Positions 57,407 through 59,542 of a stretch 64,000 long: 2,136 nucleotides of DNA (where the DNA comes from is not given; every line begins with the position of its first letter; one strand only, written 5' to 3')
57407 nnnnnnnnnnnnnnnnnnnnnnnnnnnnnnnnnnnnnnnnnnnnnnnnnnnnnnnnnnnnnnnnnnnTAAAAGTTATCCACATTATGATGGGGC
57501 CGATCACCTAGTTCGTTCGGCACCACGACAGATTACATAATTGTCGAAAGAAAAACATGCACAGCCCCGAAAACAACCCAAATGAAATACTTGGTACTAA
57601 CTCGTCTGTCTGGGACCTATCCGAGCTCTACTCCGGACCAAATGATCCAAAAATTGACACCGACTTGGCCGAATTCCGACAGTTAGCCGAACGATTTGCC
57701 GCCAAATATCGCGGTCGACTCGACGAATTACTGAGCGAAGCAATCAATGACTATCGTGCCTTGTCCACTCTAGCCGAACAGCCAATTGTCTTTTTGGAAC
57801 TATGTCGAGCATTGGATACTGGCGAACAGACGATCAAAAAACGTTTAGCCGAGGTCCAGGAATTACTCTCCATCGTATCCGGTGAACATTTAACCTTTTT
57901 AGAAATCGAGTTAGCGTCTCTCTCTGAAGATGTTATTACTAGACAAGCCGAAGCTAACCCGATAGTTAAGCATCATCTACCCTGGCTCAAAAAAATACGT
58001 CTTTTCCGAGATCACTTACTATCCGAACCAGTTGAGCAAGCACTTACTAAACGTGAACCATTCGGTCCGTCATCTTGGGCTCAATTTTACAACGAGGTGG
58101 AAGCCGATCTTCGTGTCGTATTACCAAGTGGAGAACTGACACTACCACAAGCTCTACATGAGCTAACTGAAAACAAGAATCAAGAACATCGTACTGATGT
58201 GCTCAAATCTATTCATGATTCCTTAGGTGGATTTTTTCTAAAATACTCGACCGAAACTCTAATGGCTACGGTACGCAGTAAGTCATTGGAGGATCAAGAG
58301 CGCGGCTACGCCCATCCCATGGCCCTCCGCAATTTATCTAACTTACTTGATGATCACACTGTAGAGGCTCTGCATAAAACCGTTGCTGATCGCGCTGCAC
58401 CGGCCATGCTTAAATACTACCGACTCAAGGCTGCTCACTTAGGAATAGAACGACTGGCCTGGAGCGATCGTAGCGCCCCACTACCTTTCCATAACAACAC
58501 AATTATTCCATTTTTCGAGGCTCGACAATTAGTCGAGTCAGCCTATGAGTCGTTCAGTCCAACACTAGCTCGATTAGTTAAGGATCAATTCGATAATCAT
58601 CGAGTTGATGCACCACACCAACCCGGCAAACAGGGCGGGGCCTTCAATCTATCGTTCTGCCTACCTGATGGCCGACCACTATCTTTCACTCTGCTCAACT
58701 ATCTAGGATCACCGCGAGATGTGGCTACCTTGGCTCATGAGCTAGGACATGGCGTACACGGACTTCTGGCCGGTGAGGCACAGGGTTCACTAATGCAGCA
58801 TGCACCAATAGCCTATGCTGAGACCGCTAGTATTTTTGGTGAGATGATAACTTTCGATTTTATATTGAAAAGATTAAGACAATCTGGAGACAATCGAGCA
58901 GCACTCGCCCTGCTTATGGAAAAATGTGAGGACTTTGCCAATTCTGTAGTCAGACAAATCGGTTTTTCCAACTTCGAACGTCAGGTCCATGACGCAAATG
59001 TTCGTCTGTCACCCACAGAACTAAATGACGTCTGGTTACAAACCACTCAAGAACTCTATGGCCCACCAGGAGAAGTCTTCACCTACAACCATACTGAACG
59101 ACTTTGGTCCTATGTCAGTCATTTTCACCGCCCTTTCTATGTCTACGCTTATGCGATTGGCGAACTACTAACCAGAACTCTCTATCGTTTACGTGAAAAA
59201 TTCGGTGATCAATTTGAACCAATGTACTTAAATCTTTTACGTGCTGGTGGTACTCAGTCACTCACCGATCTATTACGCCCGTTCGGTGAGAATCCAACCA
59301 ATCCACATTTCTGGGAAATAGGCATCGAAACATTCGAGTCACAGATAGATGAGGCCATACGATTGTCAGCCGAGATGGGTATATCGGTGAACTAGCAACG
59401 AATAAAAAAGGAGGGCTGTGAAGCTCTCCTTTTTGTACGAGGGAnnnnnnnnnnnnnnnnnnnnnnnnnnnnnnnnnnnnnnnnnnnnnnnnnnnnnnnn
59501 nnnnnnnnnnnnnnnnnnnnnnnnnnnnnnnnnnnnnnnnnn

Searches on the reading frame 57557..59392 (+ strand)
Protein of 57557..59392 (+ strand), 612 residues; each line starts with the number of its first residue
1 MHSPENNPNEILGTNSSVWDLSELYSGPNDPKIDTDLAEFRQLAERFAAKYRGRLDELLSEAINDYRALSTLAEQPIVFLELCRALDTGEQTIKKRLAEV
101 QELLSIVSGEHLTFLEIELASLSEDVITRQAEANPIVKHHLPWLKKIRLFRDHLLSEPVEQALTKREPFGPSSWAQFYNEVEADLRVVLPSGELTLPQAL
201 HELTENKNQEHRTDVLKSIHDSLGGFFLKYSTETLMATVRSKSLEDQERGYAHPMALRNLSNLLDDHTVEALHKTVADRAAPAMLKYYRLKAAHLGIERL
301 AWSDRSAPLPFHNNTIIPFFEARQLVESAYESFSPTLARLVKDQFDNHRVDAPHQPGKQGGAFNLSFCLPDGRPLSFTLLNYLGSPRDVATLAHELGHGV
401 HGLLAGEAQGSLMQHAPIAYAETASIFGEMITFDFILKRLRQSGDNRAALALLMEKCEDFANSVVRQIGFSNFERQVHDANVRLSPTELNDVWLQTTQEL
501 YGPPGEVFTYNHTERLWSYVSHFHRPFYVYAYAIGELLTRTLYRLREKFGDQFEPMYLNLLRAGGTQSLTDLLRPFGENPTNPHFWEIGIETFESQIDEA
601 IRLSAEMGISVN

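Call 68: search_protein_families(library=pfam, proteins=[window:57557-59392:+], max_evalue=0.00001)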
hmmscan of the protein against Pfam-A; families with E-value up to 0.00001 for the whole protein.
window:57557-59392:+ (612 aa): 2 families
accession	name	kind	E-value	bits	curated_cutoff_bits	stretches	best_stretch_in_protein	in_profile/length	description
PF01432.26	Peptidase_M3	-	3.9e-34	119.2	27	1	203-588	2-453/457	Peptidase family M3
PF08439.15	Peptidase_M3_N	-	1e-11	45.3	25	1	118-186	1-69/70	Oligopeptidase F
